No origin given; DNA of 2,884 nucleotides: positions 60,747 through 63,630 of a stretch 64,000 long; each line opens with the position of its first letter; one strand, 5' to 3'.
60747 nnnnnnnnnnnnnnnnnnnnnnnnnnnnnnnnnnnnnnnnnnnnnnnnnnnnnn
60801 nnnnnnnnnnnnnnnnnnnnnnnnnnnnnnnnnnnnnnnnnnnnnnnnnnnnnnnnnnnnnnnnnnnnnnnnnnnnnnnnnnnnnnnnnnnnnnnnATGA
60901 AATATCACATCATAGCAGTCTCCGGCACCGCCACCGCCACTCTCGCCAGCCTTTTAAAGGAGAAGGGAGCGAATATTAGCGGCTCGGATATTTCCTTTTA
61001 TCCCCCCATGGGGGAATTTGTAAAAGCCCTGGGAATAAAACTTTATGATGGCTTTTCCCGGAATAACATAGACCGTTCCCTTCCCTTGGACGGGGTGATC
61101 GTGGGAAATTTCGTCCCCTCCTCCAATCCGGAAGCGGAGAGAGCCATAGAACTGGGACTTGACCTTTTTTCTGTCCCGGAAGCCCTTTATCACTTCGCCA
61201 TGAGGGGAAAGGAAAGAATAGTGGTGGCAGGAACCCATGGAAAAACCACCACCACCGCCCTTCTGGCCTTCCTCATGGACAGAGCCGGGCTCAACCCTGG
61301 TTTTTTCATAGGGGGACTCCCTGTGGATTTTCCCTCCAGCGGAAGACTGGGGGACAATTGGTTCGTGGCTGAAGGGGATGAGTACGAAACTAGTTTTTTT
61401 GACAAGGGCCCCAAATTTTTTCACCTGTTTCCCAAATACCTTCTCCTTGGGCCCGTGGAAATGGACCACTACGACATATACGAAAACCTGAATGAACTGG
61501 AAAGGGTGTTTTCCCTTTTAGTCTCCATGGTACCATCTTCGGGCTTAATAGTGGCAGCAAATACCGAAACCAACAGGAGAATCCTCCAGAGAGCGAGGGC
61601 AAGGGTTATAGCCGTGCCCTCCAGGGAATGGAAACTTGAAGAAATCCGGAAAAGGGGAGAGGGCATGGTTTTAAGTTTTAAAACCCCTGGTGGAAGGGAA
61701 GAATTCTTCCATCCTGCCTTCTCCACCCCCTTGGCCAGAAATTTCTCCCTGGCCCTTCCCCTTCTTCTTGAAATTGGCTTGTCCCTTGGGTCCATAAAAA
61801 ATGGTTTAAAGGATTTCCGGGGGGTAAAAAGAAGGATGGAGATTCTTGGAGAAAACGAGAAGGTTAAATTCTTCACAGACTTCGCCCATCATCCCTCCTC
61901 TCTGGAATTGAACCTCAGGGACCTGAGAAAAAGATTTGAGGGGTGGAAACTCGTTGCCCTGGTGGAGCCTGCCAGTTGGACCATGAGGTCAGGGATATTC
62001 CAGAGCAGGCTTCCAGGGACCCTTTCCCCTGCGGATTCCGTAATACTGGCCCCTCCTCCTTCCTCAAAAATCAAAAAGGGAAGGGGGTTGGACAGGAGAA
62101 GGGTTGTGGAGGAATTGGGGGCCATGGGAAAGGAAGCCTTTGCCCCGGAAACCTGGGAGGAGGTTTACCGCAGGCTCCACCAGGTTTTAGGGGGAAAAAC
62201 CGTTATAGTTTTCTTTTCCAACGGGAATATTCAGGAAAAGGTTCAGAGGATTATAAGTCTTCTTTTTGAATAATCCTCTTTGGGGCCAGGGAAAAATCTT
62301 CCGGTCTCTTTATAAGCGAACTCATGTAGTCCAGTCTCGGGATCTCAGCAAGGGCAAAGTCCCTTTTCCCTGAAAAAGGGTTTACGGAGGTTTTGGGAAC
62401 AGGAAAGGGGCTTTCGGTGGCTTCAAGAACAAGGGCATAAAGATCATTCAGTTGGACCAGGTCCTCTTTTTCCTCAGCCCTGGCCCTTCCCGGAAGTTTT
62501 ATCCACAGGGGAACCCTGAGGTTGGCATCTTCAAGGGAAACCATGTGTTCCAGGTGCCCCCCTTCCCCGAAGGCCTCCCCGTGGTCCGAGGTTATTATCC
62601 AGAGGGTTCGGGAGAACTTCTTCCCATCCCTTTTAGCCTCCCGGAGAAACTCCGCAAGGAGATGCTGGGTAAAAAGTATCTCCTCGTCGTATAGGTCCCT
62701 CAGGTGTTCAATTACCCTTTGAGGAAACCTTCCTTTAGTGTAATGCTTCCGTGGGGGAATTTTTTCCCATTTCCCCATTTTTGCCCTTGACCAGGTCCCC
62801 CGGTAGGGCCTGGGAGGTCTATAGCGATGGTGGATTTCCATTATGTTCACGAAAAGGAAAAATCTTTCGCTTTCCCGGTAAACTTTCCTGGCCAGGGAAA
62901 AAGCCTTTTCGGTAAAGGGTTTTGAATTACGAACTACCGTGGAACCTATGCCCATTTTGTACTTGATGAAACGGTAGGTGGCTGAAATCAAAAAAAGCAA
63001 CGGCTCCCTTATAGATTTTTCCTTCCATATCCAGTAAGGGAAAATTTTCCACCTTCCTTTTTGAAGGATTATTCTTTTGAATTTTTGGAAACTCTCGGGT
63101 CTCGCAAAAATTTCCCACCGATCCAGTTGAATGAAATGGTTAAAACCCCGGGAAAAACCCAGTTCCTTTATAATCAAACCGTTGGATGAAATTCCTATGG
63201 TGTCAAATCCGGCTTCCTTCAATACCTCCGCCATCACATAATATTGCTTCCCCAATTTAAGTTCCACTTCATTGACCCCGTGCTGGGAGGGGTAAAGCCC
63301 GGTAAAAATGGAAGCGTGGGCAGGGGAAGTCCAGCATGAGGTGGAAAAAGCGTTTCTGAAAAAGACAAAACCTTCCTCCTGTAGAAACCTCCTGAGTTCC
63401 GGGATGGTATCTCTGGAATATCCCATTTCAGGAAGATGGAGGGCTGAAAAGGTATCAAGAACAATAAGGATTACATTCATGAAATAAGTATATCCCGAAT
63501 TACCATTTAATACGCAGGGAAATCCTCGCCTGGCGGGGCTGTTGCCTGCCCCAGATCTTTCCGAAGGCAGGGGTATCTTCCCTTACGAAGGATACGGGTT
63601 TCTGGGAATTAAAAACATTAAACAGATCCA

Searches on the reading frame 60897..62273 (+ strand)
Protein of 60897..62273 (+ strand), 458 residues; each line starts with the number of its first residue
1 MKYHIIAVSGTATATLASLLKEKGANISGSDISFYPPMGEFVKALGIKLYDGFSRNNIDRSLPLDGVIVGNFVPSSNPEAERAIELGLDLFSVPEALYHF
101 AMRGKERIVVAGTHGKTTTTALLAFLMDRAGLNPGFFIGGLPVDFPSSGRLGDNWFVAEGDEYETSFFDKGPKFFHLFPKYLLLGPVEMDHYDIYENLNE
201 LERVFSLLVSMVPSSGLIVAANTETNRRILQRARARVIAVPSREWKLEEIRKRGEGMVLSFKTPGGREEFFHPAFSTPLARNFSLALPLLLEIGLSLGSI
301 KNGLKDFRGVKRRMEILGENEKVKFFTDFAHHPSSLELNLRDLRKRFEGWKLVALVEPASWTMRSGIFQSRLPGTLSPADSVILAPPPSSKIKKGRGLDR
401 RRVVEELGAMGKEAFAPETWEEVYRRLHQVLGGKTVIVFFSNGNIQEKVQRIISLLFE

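Call 67: search_protein_families(library=pfam, proteins=[window:60897-62273:+], max_evalue=0.00001)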
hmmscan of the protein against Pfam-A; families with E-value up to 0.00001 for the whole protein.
window:60897-62273:+ (458 aa): 3 families
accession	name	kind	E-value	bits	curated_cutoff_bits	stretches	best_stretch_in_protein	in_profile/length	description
PF01225.30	Mur_ligase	-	6.7e-12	46.1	21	1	2-101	1-91/95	Mur ligase family, catalytic domain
PF02875.26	Mur_ligase_C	-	4.8e-09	37.5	28.4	1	312-440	1-124/127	Mur ligase, glutamate ligase domain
PF08245.18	Mur_ligase_M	-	1.9e-06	28.5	24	0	110-130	1-21/200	Mur ligase middle domain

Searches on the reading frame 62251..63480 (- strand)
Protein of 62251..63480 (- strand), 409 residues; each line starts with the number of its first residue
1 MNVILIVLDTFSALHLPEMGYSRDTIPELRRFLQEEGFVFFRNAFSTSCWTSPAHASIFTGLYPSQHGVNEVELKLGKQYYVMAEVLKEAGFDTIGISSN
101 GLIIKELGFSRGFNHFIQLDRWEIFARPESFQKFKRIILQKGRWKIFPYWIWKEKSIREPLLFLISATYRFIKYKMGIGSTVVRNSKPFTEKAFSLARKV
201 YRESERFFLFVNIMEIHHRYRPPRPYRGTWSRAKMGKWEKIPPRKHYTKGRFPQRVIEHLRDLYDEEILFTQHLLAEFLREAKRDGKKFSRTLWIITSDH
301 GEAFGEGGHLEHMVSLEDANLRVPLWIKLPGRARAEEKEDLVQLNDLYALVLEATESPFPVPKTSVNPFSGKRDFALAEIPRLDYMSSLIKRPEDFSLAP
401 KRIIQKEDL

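Call 67: search_protein_families(library=pfam, proteins=[window:62251-63480:-], max_evalue=0.00001)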
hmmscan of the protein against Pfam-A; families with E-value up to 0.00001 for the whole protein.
window:62251-63480:- (409 aa): 2 families
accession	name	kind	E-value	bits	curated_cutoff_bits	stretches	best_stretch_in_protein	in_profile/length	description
PF00884.28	Sulfatase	-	2.3e-30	106.4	25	1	2-355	2-299/301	Sulfatase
PF01663.27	Phosphodiest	-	1.5e-08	35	23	1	3-69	1-62/342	Type I phosphodiesterase / nucleotide pyrophosphatase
